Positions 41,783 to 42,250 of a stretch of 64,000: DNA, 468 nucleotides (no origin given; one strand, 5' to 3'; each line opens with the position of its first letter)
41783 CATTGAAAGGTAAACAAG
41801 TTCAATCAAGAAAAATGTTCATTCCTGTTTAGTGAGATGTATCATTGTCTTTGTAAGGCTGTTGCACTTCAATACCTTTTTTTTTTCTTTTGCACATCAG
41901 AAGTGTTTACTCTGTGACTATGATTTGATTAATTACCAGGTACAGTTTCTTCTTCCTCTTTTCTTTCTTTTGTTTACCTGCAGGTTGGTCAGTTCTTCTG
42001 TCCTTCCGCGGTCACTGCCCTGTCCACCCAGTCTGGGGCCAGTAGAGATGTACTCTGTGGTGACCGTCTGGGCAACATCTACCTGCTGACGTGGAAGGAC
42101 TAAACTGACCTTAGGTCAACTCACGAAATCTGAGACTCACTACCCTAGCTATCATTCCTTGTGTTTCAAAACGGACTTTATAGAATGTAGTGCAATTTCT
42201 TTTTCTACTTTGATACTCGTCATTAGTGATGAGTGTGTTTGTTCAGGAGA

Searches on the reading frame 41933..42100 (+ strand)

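Call 51: search_protein_families(library=pfam, proteins=[window:41933-42100:+], max_evalue=1)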
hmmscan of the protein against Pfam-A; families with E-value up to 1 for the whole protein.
seq(56 aa): 1 family
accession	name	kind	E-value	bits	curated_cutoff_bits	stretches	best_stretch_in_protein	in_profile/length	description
PF25048.1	Beta-prop_TEP1_C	-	9.7e-10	38.7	32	1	17-54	34-73/73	TEP-1 C-terminal beta-propeller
